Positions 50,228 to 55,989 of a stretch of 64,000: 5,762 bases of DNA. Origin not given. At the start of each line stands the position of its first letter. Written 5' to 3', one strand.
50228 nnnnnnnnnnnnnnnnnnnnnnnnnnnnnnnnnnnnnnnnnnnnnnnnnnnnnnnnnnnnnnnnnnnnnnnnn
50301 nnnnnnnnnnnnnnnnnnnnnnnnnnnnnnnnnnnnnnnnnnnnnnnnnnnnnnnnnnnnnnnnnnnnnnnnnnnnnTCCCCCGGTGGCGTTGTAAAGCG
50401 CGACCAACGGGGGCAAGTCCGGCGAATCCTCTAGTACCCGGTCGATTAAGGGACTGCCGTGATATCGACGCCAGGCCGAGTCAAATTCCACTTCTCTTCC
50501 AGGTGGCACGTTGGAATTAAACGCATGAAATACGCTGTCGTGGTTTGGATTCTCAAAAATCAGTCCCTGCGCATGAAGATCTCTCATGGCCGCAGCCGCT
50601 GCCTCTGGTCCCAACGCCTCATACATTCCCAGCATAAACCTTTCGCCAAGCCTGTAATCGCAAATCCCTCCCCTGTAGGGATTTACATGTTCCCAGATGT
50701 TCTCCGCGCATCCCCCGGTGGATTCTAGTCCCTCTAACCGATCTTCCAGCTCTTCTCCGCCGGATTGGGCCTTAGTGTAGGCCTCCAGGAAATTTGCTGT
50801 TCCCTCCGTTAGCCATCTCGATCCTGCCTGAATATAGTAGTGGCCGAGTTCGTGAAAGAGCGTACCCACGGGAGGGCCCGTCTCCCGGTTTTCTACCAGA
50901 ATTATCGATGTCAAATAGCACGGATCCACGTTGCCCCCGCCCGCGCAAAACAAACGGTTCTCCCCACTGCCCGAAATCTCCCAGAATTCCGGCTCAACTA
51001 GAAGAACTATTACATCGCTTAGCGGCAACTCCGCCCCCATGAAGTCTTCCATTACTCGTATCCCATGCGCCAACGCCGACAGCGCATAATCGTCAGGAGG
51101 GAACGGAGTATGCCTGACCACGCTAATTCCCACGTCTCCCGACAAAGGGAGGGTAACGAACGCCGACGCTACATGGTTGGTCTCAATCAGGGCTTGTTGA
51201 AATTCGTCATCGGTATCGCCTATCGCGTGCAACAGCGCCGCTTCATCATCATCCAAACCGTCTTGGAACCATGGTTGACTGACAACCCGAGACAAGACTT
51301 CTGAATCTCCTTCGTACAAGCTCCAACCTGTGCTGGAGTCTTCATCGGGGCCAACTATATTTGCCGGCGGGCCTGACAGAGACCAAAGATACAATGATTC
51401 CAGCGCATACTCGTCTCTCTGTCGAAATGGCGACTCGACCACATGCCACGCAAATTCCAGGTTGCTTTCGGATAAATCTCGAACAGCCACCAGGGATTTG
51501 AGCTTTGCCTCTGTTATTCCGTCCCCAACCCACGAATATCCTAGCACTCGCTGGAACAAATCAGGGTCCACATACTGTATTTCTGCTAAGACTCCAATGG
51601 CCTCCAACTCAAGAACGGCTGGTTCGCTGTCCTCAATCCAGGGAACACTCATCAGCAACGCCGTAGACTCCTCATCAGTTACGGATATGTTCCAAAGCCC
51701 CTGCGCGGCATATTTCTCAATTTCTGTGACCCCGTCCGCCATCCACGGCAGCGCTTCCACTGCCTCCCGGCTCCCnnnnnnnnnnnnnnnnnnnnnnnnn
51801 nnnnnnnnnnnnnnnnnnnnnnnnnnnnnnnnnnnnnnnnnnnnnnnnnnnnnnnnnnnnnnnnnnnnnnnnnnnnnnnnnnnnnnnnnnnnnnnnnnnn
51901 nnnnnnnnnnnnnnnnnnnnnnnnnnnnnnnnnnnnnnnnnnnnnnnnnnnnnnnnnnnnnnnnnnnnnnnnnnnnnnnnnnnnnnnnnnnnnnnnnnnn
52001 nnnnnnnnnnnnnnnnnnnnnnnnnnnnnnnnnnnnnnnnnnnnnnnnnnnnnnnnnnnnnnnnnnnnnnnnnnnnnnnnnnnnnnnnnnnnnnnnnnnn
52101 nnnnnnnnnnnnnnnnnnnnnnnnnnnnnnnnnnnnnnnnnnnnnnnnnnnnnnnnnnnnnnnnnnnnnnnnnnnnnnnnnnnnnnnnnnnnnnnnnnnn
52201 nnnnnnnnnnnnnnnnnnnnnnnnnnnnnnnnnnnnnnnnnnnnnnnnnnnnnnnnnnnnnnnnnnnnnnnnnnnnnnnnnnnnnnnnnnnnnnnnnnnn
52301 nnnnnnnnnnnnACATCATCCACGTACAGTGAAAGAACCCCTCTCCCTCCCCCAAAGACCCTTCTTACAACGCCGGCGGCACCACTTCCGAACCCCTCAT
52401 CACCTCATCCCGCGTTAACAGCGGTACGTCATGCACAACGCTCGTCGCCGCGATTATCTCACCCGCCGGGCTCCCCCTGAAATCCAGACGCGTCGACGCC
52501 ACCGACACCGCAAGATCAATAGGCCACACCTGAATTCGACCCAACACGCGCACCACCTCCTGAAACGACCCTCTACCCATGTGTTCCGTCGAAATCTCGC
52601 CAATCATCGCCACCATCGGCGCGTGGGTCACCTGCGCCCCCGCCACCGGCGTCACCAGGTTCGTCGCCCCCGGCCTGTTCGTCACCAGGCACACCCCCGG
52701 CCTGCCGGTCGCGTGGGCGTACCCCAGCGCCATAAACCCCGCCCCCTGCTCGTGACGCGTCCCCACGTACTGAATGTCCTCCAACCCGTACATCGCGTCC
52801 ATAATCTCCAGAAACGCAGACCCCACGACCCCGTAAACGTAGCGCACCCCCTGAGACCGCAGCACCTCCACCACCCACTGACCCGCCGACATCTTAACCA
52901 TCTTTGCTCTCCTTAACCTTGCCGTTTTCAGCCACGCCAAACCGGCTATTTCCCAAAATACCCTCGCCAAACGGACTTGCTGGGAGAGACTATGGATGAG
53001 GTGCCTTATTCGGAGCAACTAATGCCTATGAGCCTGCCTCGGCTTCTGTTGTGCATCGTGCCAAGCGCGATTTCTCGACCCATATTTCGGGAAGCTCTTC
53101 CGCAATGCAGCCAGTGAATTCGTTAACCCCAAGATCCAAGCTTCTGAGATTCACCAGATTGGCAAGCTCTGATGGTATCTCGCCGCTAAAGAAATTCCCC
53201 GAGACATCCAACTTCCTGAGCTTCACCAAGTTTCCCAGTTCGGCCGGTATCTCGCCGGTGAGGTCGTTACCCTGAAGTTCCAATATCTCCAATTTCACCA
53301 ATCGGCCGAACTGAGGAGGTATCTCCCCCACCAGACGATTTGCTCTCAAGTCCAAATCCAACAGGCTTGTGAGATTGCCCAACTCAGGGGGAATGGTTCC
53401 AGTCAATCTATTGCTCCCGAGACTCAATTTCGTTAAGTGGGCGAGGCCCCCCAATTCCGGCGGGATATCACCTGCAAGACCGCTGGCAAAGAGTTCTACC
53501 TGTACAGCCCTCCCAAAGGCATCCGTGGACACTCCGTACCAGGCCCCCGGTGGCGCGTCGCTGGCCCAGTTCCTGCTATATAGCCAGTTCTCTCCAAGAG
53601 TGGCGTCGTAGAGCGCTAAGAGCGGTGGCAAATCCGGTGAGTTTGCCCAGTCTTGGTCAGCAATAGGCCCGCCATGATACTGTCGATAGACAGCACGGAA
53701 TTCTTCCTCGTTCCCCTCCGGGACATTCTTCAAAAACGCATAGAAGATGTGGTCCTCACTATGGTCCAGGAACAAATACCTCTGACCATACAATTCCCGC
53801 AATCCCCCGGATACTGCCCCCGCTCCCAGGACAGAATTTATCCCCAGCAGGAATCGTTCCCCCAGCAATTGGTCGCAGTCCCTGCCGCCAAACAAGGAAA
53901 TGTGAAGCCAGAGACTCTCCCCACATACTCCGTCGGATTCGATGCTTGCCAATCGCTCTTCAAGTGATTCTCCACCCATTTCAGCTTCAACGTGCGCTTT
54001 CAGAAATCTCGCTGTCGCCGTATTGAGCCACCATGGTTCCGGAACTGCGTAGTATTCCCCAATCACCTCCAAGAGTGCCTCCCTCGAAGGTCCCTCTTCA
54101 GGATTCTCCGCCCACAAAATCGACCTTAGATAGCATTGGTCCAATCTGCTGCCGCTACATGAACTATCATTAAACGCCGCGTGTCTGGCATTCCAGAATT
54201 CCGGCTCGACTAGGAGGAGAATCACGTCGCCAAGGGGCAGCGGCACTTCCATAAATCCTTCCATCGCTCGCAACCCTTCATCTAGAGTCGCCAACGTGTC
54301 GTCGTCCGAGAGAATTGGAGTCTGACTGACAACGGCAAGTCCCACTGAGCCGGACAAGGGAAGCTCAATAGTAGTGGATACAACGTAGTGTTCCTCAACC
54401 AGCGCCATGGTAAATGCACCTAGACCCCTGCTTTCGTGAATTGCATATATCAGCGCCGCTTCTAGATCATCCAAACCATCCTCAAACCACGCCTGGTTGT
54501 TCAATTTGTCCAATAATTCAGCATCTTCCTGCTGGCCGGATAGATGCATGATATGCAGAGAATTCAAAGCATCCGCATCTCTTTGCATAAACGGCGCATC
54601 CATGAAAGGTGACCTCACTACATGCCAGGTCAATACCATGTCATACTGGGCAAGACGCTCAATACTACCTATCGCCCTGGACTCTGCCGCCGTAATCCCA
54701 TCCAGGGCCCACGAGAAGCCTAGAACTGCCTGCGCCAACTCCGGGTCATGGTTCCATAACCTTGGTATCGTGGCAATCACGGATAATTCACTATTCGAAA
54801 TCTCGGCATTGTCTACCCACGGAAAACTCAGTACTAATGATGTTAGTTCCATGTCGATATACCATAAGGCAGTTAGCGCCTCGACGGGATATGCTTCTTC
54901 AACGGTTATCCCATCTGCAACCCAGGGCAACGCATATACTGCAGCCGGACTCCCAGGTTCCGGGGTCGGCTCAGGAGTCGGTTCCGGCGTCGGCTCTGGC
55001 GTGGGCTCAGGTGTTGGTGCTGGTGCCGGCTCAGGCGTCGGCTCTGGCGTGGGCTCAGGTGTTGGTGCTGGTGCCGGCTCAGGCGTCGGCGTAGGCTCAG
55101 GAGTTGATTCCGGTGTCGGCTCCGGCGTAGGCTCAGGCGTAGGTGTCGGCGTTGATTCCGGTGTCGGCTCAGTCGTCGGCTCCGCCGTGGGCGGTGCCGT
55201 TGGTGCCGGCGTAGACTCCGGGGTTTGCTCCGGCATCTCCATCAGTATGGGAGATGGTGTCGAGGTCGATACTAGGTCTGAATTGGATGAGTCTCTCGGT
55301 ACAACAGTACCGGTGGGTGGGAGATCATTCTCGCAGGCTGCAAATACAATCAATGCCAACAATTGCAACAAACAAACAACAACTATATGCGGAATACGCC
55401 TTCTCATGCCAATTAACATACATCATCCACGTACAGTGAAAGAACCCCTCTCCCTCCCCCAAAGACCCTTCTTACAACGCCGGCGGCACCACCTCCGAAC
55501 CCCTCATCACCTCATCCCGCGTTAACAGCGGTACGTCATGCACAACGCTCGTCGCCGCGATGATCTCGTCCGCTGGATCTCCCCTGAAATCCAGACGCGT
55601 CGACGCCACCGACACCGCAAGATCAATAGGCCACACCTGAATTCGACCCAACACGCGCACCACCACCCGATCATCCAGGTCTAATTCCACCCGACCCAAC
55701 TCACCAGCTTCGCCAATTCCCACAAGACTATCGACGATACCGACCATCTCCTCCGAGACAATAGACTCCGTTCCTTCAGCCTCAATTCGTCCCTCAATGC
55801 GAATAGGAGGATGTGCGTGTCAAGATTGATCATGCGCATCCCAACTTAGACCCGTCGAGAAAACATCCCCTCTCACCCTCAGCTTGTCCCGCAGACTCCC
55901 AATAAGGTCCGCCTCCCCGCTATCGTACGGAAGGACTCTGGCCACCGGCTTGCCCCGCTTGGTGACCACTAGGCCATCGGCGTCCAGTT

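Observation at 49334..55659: Mosaic tandem duplication: near-identical ends but strongly diverged middles imply cassette replacement in a surface-lipoprotein locus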

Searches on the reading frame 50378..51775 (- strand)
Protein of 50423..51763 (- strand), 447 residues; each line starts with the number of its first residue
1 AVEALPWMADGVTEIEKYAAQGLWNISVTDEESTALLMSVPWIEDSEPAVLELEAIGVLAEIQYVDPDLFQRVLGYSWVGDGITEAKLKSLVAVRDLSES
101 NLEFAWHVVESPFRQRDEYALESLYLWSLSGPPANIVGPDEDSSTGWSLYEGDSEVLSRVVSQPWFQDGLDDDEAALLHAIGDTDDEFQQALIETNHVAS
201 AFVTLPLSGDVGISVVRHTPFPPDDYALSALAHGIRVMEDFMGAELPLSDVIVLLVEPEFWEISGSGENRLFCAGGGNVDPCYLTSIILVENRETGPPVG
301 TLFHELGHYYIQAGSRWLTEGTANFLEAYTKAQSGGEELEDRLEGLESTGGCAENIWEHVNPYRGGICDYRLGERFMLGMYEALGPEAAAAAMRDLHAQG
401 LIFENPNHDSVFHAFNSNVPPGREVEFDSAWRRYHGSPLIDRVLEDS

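Call 45: search_protein_families(library=pfam, proteins=[window:50423-51763:-], max_evalue=10)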
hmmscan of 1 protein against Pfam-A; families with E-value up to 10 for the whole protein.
seq(447 aa): 0 families

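Call 64: predict_structure(alignment_id=A2)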
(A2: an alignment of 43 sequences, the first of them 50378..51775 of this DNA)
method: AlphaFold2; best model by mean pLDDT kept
length: 466 residues; sequences in the alignment: 43
mean_pLDDT: 88.1   pTM: 0.84
mean pLDDT of the five models: 88.1, 88.0, 87.8, 86.7, 86.6
residues with pLDDT >= 90: 257; 70-90: 172; 50-70: 33; < 50: 4
segments of 3 or more residues with pLDDT < 50: none
pLDDT, mean of each block of 10 residues (from residue 1): 81 85 89 88 91 92 94 92 86 90 90 76 86 68 53 71 92 88 90 95 96 94 93 97 96 90 85 75 69 86 95 91 97 97 97 93 88 96 98 96 82 93 97 98 83 80 73
secondary structure, 60 per line:
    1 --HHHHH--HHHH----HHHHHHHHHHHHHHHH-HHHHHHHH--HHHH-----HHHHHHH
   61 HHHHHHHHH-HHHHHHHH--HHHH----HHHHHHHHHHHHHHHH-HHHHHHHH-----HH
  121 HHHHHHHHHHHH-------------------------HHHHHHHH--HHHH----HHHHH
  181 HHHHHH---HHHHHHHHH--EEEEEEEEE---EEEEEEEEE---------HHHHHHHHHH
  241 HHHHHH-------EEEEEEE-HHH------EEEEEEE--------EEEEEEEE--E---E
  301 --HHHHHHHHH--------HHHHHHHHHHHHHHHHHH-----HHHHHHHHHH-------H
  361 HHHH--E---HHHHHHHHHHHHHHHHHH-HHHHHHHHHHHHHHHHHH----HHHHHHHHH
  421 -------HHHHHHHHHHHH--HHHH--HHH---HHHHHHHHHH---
elements in order: H3-7 H10-13 H18-33 H35-42 H45-48 H54-69 H71-78 H81-84 H89-104 H106-113 H119-132 H158-165 H168-171 H176-186 H190-198 E201-209 E213-221 H231-246 E254-260 E271-277 E286-293 H303-311 H320-337 H343-352 H360-364 H371-388 H390-407 H412-420 H428-439 H442-445 H454-463

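Call 66: fold_search(model_id=the predicted structure, library=pdb)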
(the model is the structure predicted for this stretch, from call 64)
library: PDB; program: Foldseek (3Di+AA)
matches with E <= 10: 182; with E <= 0.001: 11
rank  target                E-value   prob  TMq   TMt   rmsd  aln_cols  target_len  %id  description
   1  6a8z_A                9.1e-05  1.00  0.38  0.41   4.4       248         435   12  Crystal structure of M1 zinc metallopeptidase from Deinococcus radiodurans (released 2019-07-17)
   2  6a8z_B                1.0e-04  1.00  0.37  0.40   4.9       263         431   12  Crystal structure of M1 zinc metallopeptidase from Deinococcus radiodurans (released 2019-07-17)
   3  6iff_A                1.1e-04  1.00  0.39  0.42   4.4       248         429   12  Crystal structure of M1 zinc metallopeptidase E323A mutant from Deinococcus radiodurans (released 2019-09-25)
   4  6kp1_A                1.3e-04  1.00  0.36  0.38   5.3       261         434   12  Crystal structure of two domain M1 zinc metallopeptidase E323A mutant bound to L-methionine amino acid (released 2020-06-24)
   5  6koz_B                2.9e-04  1.00  0.36  0.38   5.2       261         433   11  Crystal structure of two domain M1 zinc metallopeptidase E323 mutant bound to L-Leucine amino acid (released 2020-01-22)
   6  6kp0_A                3.0e-04  1.00  0.35  0.38   5.4       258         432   12  Crystal structure of two domain M1 zinc metallopeptidase E323A mutant bound to L-arginine (released 2020-01-22)
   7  6koz_A                3.2e-04  1.00  0.36  0.38   5.3       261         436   12  Crystal structure of two domain M1 zinc metallopeptidase E323 mutant bound to L-Leucine amino acid (released 2020-01-22)
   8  6koy_A                3.9e-04  1.00  0.38  0.41   4.5       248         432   12  Crystal structure of two domain M1 Zinc metallopeptidase E323A mutant bound to L-tryptophan amino acid (released 2020-01-22)
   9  6ifg_A                6.8e-04  1.00  0.35  0.37   5.5       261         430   13  Crystal structure of M1 zinc metallopeptidase E323A mutant bound to Tyr-ser-ala substrate from Deinococcus radiodurans (released 2019-09-25)
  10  6mgq_A                7.8e-04  1.00  0.33  0.19   6.3       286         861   17  ERAP1 in the open conformation bound to 10mer phosphinic inhibitor DG014 (released 2019-12-18)
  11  6ifg_B                8.8e-04  1.00  0.37  0.39   4.8       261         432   14  Crystal structure of M1 zinc metallopeptidase E323A mutant bound to Tyr-ser-ala substrate from Deinococcus radiodurans (released 2019-09-25)
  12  6mgq_C                1.1e-03  1.00  0.36  0.21   6.0       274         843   16  ERAP1 in the open conformation bound to 10mer phosphinic inhibitor DG014 (released 2019-12-18)
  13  3qnf_B                1.2e-03  1.00  0.33  0.20   5.4       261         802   17  Crystal structure of the open state of human endoplasmic reticulum aminopeptidase 1 ERAP1 (released 2011-02-23)
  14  6mgq_B                1.2e-03  1.00  0.36  0.20   6.0       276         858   15  ERAP1 in the open conformation bound to 10mer phosphinic inhibitor DG014 (released 2019-12-18)
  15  3qnf_C                1.2e-03  1.00  0.34  0.21   5.7       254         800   17  Crystal structure of the open state of human endoplasmic reticulum aminopeptidase 1 ERAP1 (released 2011-02-23)
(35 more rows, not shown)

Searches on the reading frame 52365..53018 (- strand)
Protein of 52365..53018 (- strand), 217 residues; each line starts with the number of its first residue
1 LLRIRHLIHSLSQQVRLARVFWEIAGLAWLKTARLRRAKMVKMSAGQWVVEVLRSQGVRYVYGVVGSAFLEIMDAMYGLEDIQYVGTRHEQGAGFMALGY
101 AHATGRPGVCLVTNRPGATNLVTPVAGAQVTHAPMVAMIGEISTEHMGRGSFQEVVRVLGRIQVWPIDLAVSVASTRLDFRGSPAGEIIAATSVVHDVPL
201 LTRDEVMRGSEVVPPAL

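Call 5: search_protein_families(library=pfam, proteins=[window:52365-53018:-], max_evalue=0.01)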
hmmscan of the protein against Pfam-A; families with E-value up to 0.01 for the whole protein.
window:52365-53018:- (217 aa): 1 family
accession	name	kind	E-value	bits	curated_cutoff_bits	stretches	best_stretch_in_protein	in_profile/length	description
PF02776.23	TPP_enzyme_N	-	2.5e-37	127.7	26.8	1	43-155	1-114/119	Thiamine pyrophosphate enzyme, N-terminal TPP binding domain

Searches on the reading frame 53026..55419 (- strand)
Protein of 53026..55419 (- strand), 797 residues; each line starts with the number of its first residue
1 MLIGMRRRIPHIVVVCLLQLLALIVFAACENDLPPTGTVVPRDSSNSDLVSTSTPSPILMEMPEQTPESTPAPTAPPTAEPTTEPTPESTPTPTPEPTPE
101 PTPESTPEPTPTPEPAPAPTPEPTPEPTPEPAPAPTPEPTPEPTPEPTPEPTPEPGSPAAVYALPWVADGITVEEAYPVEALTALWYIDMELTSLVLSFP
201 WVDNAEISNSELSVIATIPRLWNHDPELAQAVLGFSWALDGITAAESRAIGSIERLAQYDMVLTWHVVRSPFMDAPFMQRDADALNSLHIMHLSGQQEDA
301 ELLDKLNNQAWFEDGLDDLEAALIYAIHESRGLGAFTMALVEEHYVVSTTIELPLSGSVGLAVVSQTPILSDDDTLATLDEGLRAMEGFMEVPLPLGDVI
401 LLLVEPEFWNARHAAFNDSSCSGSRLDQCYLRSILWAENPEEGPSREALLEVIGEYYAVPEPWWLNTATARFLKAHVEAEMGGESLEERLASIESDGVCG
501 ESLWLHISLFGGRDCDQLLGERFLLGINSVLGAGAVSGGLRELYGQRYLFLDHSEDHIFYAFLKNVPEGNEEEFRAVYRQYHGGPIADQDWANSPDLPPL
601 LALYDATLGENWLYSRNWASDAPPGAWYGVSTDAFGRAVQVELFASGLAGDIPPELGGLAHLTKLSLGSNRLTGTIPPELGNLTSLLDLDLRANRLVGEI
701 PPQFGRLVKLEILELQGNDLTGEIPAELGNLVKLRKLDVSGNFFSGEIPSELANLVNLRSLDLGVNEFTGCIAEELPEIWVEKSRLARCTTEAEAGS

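Call 5: search_protein_families(library=pfam, proteins=[window:53026-55419:-], max_evalue=0.01)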
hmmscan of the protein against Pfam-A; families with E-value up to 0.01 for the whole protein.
window:53026-55419:- (797 aa): 4 families
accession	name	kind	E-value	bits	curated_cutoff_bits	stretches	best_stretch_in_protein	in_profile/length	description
PF00560.39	LRR_1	-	1.6e-17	60.3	20.6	0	661-683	1-23/23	Leucine Rich Repeat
PF12799.13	LRR_4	-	4.1e-13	49.5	27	2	661-700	2-39/44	Leucine Rich repeats (2 copies)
PF23598.1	LRR_14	-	6.9e-12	45.2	40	1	655-775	42-158/353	Leucine-rich repeat region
PF13855.12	LRR_8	-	2.2e-10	40.6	27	2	661-720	2-61/61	Leucine rich repeat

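Call 11: find_encoding_contigs(protein=window:53026-55419:-, flank=10000, max_places=10)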
Protein window:53026-55419:- (797 aa): no gene with exactly this product is on record in the collection.

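Call 17: find_homologous_proteins(query=window:53026-55419:-, max_evalue=1e-20)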
Query window:53026-55419:- (797 aa): 52 proteins with E <= 1e-20 among 8000 candidates.
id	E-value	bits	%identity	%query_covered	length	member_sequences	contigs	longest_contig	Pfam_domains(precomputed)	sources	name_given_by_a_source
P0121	0.0e+0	1188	100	66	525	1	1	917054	PF23598.2,PF00560.40,PF12799.14,PF13855.13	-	-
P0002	1.0e-209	717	48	98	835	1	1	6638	PF23598.2,PF00560.40,PF12799.14,PF13855.13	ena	-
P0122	3.8e-207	708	48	82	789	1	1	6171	PF23598.2,PF00560.40,PF12799.14,PF13855.13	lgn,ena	-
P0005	5.1e-188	645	42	78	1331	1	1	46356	PF23598.2,PF24141.2,PF00560.40,PF12799.14,PF13855.13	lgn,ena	-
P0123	1.4e-148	515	33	74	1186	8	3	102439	PF23598.2,PF00560.40,PF12799.14,PF07705.18,PF13855.13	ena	-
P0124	2.7e-120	421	32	76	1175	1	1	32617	PF23598.2,PF00560.40,PF12799.14,PF07705.18,PF13855.13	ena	-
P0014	2.0e-119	418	33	79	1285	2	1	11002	PF23598.2,PF00560.40,PF12799.14,PF13855.13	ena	-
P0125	3.4e-112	394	43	25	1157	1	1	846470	PF23598.2,PF24141.2,PF00560.40,PF12799.14,PF13855.13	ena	-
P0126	1.0e-109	386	43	24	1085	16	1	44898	PF23598.2,PF24141.2,PF00560.40,PF12799.14,PF13855.13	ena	-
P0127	3.4e-103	365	49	24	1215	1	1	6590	PF23598.2,PF04151.22,PF24758.2,PF25019.1,PF00560.40,PF12799.14,PF13855.13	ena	-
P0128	5.3e-90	321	52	24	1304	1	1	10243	PF23598.2,PF04151.22,PF25019.1,PF00560.40,PF12799.14,PF13855.13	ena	-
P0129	4.1e-88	315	48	23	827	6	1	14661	PF23598.2,PF24758.2,PF24141.2,PF25019.1,PF00560.40,PF12799.14,PF13855.13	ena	-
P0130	7.1e-72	261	38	23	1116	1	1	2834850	PF23598.2,PF00560.40,PF12799.14,PF13855.13,PF00041.28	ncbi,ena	-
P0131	4.7e-69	252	48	23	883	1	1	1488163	PF23598.2,PF17963.8,PF17892.8,PF03160.21,PF00560.40,PF12799.14,PF02368.25,PF13855.13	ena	-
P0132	1.4e-68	250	41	24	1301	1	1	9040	PF23598.2,PF03160.21,PF00560.40,PF00028.24,PF12799.14,PF13855.13,PF00041.28,PF16656.12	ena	-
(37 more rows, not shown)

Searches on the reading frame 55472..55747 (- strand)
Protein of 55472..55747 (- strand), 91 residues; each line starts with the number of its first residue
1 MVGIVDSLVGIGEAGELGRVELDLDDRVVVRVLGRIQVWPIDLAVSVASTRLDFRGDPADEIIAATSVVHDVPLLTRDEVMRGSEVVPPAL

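Call 5: search_protein_families(library=pfam, proteins=[window:55472-55747:-], max_evalue=0.01)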
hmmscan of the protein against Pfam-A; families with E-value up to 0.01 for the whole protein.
window:55472-55747:- (91 aa): 1 family
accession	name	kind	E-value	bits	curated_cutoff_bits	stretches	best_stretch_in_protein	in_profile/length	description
PF01850.27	PIN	-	0.0003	21.8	23.6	1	25-81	56-114/120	PIN domain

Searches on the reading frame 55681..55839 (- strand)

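Call 5: search_protein_families(library=pfam, proteins=[window:55681-55839:-], max_evalue=0.01)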
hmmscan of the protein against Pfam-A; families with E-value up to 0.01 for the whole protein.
window:55681-55839:- (52 aa): 1 family
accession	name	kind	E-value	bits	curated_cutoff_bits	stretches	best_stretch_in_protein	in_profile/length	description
PF01850.27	PIN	-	0.0016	19.5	23.6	1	6-45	3-44/120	PIN domain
